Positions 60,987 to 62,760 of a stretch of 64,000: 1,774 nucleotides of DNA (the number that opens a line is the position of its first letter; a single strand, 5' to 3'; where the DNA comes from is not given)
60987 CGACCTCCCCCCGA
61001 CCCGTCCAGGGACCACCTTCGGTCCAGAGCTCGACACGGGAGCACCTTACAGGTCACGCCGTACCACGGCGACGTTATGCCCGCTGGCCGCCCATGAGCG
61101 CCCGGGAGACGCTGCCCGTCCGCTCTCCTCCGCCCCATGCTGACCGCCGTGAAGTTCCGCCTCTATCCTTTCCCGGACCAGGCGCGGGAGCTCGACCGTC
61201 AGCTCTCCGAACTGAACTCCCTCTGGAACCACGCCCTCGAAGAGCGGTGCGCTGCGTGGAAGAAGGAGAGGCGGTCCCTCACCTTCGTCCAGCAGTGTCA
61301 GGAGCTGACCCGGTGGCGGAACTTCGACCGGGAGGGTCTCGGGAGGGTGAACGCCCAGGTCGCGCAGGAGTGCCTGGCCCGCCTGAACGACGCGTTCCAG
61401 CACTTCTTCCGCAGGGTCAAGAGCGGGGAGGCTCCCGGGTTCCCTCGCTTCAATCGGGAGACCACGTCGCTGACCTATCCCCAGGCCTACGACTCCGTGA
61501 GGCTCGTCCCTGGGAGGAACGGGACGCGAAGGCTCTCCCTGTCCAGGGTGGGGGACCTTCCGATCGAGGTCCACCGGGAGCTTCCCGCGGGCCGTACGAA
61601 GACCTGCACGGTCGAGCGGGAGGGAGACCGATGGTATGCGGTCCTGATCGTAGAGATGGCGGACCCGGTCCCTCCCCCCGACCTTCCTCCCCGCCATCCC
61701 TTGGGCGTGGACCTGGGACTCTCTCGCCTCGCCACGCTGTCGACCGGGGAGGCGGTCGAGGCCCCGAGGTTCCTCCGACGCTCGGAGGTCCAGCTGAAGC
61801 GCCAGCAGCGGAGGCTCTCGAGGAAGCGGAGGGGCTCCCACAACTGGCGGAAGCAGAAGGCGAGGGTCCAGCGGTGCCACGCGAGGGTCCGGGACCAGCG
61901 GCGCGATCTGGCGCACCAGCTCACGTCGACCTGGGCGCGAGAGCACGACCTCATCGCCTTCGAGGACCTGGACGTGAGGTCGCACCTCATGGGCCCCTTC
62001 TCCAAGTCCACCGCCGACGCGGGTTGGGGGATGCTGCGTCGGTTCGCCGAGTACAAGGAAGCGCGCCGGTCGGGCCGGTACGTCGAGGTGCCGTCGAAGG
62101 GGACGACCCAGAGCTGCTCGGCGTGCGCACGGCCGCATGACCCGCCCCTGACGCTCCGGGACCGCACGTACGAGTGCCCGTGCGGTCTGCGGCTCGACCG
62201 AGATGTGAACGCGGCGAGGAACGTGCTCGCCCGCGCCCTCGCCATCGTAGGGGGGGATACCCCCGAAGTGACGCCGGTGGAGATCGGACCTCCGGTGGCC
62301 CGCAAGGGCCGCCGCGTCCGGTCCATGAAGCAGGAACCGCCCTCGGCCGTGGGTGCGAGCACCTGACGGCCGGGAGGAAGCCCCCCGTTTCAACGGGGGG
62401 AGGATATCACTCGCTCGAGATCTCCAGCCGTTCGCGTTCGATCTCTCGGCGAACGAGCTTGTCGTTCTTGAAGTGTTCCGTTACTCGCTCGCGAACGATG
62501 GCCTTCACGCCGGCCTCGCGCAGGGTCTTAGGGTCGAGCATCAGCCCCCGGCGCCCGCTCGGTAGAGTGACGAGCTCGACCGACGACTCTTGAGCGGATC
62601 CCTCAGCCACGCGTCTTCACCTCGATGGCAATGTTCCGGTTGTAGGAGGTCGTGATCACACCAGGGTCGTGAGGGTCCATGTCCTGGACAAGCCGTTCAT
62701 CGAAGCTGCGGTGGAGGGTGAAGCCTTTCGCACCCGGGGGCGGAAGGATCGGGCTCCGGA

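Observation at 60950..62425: Second tnpB-only element with matched palindromic ends; its predicted omega-RNA and guide region abut the neighbouring AbrB-like gene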

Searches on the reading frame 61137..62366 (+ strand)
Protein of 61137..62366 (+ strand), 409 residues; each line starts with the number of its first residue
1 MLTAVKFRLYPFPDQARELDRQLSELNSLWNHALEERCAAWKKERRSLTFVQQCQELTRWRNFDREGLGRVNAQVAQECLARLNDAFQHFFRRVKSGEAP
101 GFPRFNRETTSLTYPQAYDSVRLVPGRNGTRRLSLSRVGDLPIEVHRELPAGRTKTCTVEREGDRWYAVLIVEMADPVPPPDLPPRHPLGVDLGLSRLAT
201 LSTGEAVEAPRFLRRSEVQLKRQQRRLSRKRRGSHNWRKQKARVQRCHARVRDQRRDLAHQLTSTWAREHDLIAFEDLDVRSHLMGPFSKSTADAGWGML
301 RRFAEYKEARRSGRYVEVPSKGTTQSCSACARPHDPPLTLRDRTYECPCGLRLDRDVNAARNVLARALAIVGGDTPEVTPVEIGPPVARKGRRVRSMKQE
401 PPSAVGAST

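Call 3: search_protein_families(library=pfam, proteins=[window:61137-62366:+], max_evalue=0.01)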
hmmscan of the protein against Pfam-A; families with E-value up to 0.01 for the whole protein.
window:61137-62366:+ (409 aa): 3 families
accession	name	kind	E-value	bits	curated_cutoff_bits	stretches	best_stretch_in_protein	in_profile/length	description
PF01385.25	OrfB_IS605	-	1.5e-26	93.4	30.5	1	177-281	7-114/120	Probable transposase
PF07282.18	Cas12f1-like_TNB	-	1.5e-17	63.9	26.3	1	297-363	1-60/60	Cas12f1-like, TNB domain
PF12323.14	HTH_OrfB_IS605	-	4.2e-08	33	21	1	1-45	1-46/47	Helix-turn-helix domain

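Call 12: find_related_loci(query=window:61137-62366:+, collection=genome_contigs, flank=3000)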
Query window:61137-62366:+ (409 aa) in genome_contigs; peptide patterns used: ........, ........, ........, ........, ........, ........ (x = any residue, [..] = any of these).
63 stretches matched a pattern; 12 encode a relative of the query (tblastn E <= 1e-3); 12 distinct loci.
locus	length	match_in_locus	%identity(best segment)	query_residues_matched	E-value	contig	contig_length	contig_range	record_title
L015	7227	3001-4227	68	1-409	0e+0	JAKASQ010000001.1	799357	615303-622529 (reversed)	MAG: Thermoplasmata archaeon isolate YP1.bin63 NODE_5_length_799357_cov_57.063534, whole genome shotgun sequence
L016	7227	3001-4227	69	1-409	0e+0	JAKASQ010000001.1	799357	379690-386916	MAG: Thermoplasmata archaeon isolate YP1.bin63 NODE_5_length_799357_cov_57.063534, whole genome shotgun sequence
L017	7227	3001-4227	67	1-409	9e-179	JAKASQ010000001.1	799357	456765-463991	MAG: Thermoplasmata archaeon isolate YP1.bin63 NODE_5_length_799357_cov_57.063534, whole genome shotgun sequence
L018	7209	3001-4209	66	1-402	1e-178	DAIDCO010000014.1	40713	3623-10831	MAG TPA_asm: bacterium isolate clean3188 NODE_14_length_40713_cov_8.662639, whole genome shotgun sequence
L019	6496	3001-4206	67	1-402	9e-176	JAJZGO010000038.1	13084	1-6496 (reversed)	MAG: Thermoplasmata archaeon isolate LL4.bin73 NODE_5234_length_13084_cov_3.218801, whole genome shotgun sequence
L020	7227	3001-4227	67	1-409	2e-173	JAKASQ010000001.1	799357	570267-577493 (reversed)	MAG: Thermoplasmata archaeon isolate YP1.bin63 NODE_5_length_799357_cov_57.063534, whole genome shotgun sequence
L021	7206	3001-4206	63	1-402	4e-166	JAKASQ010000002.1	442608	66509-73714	MAG: Thermoplasmata archaeon isolate YP1.bin63 NODE_16_length_442608_cov_59.574630, whole genome shotgun sequence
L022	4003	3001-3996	65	1-332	6e-143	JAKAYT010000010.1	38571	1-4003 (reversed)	MAG: Thermoplasmata archaeon isolate YS5.bin51 NODE_565_length_38571_cov_3.584955, whole genome shotgun sequence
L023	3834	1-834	69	125-402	7e-120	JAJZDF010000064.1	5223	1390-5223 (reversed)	MAG: Thermoplasmata archaeon isolate JA4.bin45 NODE_12889_length_5223_cov_0.916209, whole genome shotgun sequence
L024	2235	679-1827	32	2-377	4e-50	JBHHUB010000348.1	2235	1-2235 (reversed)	MAG: Phycisphaerae bacterium isolate S.6.sp2_bin.21 NODE_14245_length_2235_cov_5.185780, whole genome shotgun sequence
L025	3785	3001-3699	37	1-244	3e-42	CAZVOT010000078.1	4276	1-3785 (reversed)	MAG TPA_asm: Candidatus Woesearchaeota archaeon isolate binchicken_co387_106 genome assembly, contig: NODE_30423_length_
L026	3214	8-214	80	334-402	3e-29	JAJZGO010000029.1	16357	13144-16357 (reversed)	MAG: Thermoplasmata archaeon isolate LL4.bin73 NODE_3551_length_16357_cov_2.685274, whole genome shotgun sequence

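Call 13: find_homologous_proteins(query=window:61137-62366:+)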
Query window:61137-62366:+ (409 aa): 4616 proteins with E <= 0.001 among 8000 candidates; the best 120 are listed.
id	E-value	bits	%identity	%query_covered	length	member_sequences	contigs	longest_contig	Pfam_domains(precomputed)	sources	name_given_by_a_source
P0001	3.9e-276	934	100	100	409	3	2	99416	PF12323.15,PF01385.26,PF07282.19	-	-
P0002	8.3e-199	679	71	100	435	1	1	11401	PF12323.15,PF01385.26,PF07282.19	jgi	jgi:putative transposase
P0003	2.8e-196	671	70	100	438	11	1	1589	PF12323.15,PF01385.26,PF07282.19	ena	-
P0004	1.2e-195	668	71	100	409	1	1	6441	PF12323.15,PF01385.26,PF07282.19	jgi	jgi:putative transposase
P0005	3.4e-193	660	70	98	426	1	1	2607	PF12323.15,PF01385.26,PF07282.19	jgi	jgi:putative transposase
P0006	5.8e-188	643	70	100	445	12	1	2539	PF12323.15,PF01385.26,PF07282.19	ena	-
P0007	8.8e-188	643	69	99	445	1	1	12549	PF12323.15,PF01385.26,PF07282.19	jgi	jgi:putative transposase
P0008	1.3e-187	642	69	100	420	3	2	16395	PF12323.15,PF01385.26,PF07282.19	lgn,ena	-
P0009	1.0e-186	639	70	100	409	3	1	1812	PF12323.15,PF01385.26,PF07282.19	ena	-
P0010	1.4e-186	639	69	98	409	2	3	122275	PF12323.15,PF01385.26,PF07282.19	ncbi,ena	-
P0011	6.0e-186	637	68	100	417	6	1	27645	PF12323.15,PF01385.26,PF07282.19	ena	-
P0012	7.6e-186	636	69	98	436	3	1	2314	PF12323.15,PF01385.26,PF07282.19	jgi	jgi:putative transposase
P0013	2.0e-185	635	70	99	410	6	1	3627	PF12323.15,PF01385.26,PF07282.19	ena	-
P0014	2.3e-185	635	70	99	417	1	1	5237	PF12323.15,PF01385.26,PF07282.19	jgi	jgi:putative transposase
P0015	3.9e-185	634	68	99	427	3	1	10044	PF12323.15,PF01385.26,PF07282.19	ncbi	ncbi:MAG: transposase [Thermoplasmata archaeon]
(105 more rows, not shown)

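Call 16: find_related_loci(query=window:61137-62366:+, collection=metagenome_contigs, flank=2000)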
Query window:61137-62366:+ (409 aa) in metagenome_contigs; peptide patterns used: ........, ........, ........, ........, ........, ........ (x = any residue, [..] = any of these).
78 stretches matched a pattern; 16 encode a relative of the query (tblastn E <= 1e-3); 16 distinct loci.
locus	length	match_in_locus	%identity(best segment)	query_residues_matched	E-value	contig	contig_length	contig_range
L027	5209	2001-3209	66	1-402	9e-179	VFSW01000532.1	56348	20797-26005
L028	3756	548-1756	68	1-402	1e-175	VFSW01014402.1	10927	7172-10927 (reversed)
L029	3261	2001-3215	63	1-409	1e-174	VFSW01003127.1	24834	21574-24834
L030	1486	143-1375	61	1-409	9e-180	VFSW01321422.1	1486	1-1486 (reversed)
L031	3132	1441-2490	35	1-364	6e-72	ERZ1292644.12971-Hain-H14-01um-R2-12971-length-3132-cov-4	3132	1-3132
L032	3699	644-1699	35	1-363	1e-70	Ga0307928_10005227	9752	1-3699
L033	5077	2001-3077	34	1-364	1e-69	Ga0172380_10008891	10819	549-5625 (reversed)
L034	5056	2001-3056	33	1-363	7e-67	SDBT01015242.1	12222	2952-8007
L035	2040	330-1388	34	1-363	4e-64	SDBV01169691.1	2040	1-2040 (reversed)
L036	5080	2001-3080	36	1-371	8e-56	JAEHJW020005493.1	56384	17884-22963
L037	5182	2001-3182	34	1-405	6e-56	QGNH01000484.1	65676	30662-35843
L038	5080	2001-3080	34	1-371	1e-54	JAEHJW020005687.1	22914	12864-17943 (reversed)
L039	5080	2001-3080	34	1-371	1e-54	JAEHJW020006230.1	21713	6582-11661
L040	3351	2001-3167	34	1-399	1e-53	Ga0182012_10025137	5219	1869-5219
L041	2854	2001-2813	35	1-282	9e-54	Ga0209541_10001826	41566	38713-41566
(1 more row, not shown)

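Call 19: find_encoding_contigs(protein=P0002, flank=2500, max_places=3)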
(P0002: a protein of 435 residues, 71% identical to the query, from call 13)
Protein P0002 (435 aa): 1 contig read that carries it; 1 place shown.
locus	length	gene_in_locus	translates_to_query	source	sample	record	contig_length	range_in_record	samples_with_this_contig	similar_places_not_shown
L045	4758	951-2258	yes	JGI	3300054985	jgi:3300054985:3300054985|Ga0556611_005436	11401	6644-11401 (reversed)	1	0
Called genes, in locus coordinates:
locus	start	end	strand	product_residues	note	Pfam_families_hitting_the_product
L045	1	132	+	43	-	?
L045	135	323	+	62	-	-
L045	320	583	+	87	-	-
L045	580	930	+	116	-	-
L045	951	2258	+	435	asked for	PF12323:HTH_OrfB_IS605, PF01385:OrfB_IS605, PF07282:Cas12f1-like_TNB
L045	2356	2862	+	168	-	-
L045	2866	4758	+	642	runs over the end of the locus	PF03175:DNA_pol_B_2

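Call 20: find_encoding_contigs(protein=P0004, flank=2500, max_places=3)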
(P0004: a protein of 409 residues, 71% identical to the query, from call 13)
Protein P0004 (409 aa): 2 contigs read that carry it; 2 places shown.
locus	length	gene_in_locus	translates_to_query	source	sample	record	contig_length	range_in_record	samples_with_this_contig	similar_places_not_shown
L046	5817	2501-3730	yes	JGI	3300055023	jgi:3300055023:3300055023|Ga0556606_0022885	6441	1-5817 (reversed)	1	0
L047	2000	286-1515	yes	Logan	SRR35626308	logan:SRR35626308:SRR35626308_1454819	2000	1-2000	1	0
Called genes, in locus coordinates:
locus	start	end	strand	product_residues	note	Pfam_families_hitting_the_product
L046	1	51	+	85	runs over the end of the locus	-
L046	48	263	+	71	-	-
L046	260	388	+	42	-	-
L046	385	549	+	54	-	-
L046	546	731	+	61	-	-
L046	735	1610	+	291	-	PF06067:DUF932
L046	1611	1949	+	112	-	-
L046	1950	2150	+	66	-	-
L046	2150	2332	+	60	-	-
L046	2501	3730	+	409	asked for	PF12323:HTH_OrfB_IS605, PF01385:OrfB_IS605, PF07282:Cas12f1-like_TNB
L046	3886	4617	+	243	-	PF01391:Collagen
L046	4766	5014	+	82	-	-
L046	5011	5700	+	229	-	-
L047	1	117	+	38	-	?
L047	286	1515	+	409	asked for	PF12323:HTH_OrfB_IS605, PF01385:OrfB_IS605, PF07282:Cas12f1-like_TNB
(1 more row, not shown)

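Call 46: search_solved_structures(query=window:61137-62366:+, show_alignments=1)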
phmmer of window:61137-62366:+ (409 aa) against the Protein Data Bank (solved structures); distinct sequences matched with E-value up to 0.001: 8.
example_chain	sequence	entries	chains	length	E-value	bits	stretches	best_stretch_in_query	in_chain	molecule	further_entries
9yyg_A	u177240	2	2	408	1.3e-56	195.7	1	6-383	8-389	AI-designed RNA-guided nuclease | AI-generated RNA-guided nuclease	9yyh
8bf8_A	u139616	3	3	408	4.7e-47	164.2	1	6-383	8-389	RNA-guided DNA endonuclease TnpB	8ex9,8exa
8h1j_A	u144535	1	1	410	4.8e-47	164.2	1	6-383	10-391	RNA-guided DNA endonuclease TnpB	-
9j09_A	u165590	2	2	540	5.1e-24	88.3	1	150-367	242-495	Transposase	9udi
9jfq_A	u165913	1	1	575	1.7e-17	66.9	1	237-387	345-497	LaTranC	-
9jfo_A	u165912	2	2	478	2.7e-17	66.2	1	237-367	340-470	LaTranC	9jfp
8iaz_A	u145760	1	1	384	1.6e-14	57.1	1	154-363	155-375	Transposase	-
9b0l_P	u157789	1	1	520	9.3e-06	28.2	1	155-366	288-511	TnpB-like protein L79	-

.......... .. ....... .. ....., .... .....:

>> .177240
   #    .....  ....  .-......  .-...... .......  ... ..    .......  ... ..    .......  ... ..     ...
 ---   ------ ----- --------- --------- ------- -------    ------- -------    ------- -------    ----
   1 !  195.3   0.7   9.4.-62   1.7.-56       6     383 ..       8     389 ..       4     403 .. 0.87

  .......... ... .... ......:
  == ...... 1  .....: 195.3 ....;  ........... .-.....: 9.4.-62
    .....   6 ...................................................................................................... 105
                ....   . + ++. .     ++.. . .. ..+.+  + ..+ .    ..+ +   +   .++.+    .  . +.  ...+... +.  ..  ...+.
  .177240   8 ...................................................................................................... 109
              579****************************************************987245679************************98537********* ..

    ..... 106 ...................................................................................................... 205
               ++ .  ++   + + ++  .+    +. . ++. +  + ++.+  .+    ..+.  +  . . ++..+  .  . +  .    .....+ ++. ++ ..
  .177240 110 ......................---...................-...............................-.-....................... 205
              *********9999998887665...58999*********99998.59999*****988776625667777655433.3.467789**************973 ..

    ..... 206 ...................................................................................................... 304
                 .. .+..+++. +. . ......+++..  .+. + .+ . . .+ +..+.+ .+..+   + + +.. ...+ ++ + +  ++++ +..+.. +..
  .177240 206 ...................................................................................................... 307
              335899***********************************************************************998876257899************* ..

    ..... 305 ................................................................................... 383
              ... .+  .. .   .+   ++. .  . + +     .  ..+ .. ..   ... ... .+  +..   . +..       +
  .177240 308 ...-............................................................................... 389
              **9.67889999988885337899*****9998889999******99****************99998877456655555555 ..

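Call 49: find_encoding_contigs(protein=P0001, flank=3000, max_places=6)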
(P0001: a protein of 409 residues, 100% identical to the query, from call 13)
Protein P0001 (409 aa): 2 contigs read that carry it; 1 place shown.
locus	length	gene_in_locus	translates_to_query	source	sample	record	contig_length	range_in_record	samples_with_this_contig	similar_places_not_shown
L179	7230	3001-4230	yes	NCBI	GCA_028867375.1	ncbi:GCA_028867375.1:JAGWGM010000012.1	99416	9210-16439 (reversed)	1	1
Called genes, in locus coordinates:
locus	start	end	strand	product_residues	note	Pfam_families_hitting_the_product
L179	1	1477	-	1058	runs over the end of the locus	PF01436:NHL (faint), PF21783:YNCE (faint), PF00801:PKD, PF18911:PKD_4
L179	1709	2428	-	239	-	-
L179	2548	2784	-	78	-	-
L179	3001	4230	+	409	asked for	PF12323:HTH_OrfB_IS605, PF01385:OrfB_IS605, PF07282:Cas12f1-like_TNB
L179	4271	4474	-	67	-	-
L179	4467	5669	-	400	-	-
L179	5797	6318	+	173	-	-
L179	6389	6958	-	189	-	-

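Call 56: search_protein_families(library=ncbifam, proteins=[window:61137-62366:+, L179:5797-6318:+, L179:6389-6958:-], max_evalue=0.01)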
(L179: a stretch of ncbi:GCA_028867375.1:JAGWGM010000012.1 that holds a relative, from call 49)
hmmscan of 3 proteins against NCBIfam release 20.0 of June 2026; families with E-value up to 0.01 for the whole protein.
window:61137-62366:+ (409 aa): 5 families
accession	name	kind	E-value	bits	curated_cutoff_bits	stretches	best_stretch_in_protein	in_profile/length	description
NF040570.1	guided_TnpB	subfamily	1.2e-75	255.3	100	1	6-366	2-389/389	RNA-guided endonuclease TnpB family protein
NF038281.1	IS200_TnpB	exception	8.1e-63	212.7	425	1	4-368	3-360/360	IS200/IS605 family element RNA-guided endonuclease TnpB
NF038280.1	IS607_TnpB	exception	4.7e-43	147.7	350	1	3-398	4-423/431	IS607 family element RNA-guided endonuclease TnpB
NF038192.1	V_cas_c2c8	exception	6.4e-31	107.9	350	2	64-280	143-379/457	type V CRISPR-associated protein C2c8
NF049972.1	CRISPR_Cas12f2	exception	4.2e-10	39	450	1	189-369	329-521/524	type V CRISPR-associated effector Cas12f2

L179:5797-6318:+ (173 aa): 0 families

L179:6389-6958:- (189 aa): 0 families

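Call 57: find_related_loci(query=window:61137-62366:+, collection=viral_contigs, flank=2500)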
Query window:61137-62366:+ (409 aa) in viral_contigs; peptide patterns used: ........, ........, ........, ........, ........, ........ (x = any residue, [..] = any of these).
5 stretches matched a pattern; 4 encode a relative of the query (tblastn E <= 1e-3); 4 distinct loci.
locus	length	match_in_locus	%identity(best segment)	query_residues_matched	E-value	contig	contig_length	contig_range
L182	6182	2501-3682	34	1-405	3e-57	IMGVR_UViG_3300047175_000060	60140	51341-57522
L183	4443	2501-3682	34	1-405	2e-56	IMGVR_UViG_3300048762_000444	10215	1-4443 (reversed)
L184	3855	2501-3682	34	1-405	2e-56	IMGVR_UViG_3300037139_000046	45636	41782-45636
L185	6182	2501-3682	34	1-405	2e-56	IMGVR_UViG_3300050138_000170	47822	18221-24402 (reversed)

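Call 58: find_encoding_contigs(protein=P0008, flank=1500, max_places=2)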
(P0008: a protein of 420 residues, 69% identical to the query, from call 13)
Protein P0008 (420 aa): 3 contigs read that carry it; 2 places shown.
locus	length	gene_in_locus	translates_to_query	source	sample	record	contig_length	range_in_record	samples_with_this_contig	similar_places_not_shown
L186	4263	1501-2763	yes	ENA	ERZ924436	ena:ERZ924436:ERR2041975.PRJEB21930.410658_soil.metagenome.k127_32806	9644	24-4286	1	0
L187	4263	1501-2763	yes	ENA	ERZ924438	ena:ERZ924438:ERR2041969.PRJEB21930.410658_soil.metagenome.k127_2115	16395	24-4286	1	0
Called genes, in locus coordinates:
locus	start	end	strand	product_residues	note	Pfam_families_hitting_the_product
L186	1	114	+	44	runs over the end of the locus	?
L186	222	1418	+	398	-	PF00817:IMS, PF11798:IMS_HHH, PF11799:IMS_C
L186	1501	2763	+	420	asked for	PF12323:HTH_OrfB_IS605, PF01385:OrfB_IS605, PF07282:Cas12f1-like_TNB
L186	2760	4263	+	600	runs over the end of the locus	PF00009:GTP_EFTU, PF01926:MMR_HSR1, PF03144:GTP_EFTU_D2 (faint), PF11987:IF-2, PF14578:GTP_EFTU_D4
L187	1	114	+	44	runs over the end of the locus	?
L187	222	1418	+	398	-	PF00817:IMS, PF11798:IMS_HHH, PF11799:IMS_C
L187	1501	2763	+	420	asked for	PF12323:HTH_OrfB_IS605, PF01385:OrfB_IS605, PF07282:Cas12f1-like_TNB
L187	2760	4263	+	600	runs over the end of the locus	PF00009:GTP_EFTU, PF01926:MMR_HSR1, PF03144:GTP_EFTU_D2 (faint), PF11987:IF-2, PF14578:GTP_EFTU_D4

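Call 59: find_encoding_contigs(protein=P0010, flank=1500, max_places=3)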
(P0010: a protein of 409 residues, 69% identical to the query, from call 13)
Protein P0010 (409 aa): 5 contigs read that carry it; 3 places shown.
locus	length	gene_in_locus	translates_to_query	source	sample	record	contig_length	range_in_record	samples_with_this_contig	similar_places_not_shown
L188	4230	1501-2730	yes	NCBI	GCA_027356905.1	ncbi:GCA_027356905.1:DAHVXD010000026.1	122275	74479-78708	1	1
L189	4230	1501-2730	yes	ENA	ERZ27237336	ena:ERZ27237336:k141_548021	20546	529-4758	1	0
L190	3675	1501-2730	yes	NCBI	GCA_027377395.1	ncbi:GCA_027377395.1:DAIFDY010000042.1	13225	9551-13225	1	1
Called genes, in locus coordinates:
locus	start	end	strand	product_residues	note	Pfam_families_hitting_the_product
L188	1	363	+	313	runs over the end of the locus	PF00005:ABC_tran, PF13304:AAA_21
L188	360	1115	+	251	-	PF01061:ABC2_membrane, PF12698:ABC2_membrane_3 (weak)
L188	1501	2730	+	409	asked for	PF12323:HTH_OrfB_IS605, PF01385:OrfB_IS605, PF07282:Cas12f1-like_TNB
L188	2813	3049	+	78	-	-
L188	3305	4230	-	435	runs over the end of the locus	PF03600:CitMHS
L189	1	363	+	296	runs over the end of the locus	?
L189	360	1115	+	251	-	PF01061:ABC2_membrane, PF12698:ABC2_membrane_3 (weak)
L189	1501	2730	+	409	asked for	PF12323:HTH_OrfB_IS605, PF01385:OrfB_IS605, PF07282:Cas12f1-like_TNB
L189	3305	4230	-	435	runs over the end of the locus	PF03600:CitMHS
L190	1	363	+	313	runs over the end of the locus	PF00005:ABC_tran, PF13304:AAA_21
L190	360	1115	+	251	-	PF01061:ABC2_membrane, PF12698:ABC2_membrane_3 (weak)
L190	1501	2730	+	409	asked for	PF12323:HTH_OrfB_IS605, PF01385:OrfB_IS605, PF07282:Cas12f1-like_TNB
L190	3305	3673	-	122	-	?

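Call 60: find_encoding_contigs(protein=P0011, flank=1500, max_places=2)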
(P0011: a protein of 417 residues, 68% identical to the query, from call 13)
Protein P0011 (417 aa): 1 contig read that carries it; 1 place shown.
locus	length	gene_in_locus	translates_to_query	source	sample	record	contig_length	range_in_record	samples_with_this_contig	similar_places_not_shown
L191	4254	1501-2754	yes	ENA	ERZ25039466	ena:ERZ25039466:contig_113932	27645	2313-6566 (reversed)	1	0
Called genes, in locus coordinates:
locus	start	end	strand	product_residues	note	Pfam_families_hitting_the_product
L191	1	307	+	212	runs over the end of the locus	PF03837:RecT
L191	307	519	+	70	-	-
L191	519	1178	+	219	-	-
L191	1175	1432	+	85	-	-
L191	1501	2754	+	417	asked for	PF12323:HTH_OrfB_IS605, PF01385:OrfB_IS605, PF07282:Cas12f1-like_TNB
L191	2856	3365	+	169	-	-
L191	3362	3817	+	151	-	-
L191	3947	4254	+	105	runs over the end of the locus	-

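Call 61: find_encoding_contigs(protein=P0007, flank=1500, max_places=2)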
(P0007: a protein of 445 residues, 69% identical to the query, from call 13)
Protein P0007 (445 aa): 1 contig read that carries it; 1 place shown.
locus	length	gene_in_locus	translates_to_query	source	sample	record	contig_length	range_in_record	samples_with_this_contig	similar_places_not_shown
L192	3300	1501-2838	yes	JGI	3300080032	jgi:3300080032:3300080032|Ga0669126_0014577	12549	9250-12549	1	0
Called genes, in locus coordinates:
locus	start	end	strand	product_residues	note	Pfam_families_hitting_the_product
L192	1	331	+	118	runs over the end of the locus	-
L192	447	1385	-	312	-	PF00753:Lactamase_B, PF12706:Lactamase_B_2 (weak)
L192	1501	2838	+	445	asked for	PF12323:HTH_OrfB_IS605, PF01385:OrfB_IS605, PF07282:Cas12f1-like_TNB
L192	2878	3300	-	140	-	?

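Call 82: search_protein_families(library=pfam, proteins=[L016:4274-4573:-, L192:2881-3300:-], max_evalue=0.001)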
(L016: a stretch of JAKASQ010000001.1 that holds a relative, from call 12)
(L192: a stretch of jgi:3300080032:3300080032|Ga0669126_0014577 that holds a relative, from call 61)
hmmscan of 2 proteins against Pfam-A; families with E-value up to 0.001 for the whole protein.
L016:4274-4573:- (100 aa): 1 family
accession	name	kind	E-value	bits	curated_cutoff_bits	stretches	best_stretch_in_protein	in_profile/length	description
PF00833.23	Ribosomal_S17e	-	9.8e-08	32.4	22.8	1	26-96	1-60/122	Ribosomal S17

L192:2881-3300:- (140 aa): 2 families
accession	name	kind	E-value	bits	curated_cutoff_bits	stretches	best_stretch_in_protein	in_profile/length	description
PF01061.29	ABC2_membrane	-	6e-10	39.5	26.9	1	6-97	113-202/211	ABC-2 type transporter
PF12698.13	ABC2_membrane_3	-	1.5e-06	28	31.6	1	5-126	220-342/347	ABC-2 family transporter protein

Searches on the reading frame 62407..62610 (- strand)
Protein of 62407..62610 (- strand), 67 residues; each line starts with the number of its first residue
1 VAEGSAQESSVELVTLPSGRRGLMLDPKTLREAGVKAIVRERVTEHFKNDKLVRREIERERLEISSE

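Call 3: search_protein_families(library=pfam, proteins=[window:62407-62610:-], max_evalue=0.01)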
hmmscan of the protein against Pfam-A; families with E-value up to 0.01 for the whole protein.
window:62407-62610:- (67 aa): 0 families

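Call 25: find_homologous_proteins(query=window:62407-62610:-, max_evalue=0.01)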
Query window:62407-62610:- (67 aa): 1 proteins with E <= 0.01 among 1 candidates.
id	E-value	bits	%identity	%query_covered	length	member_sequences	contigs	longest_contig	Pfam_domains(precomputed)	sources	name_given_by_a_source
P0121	4.3e-18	82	100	66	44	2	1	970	-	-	-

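Call 48: find_encoding_contigs(protein=P0121, flank=3000, max_places=6)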
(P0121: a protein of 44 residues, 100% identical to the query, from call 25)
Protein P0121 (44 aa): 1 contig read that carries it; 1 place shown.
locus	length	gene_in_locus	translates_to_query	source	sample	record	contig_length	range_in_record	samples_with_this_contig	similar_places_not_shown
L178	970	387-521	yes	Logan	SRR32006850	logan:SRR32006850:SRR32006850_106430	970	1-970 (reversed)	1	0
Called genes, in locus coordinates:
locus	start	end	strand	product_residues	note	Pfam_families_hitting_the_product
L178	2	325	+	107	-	?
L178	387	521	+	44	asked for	-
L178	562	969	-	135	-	?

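Call 56: search_protein_families(library=ncbifam, proteins=[window:62407-62610:-], max_evalue=0.01)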
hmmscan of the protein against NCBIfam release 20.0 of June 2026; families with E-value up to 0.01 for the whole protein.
window:62407-62610:- (67 aa): 0 families

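Call 73: search_protein_families(library=pfam, proteins=[window:62407-62610:-], max_evalue=10)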
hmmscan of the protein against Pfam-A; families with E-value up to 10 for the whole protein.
window:62407-62610:- (67 aa): 0 families
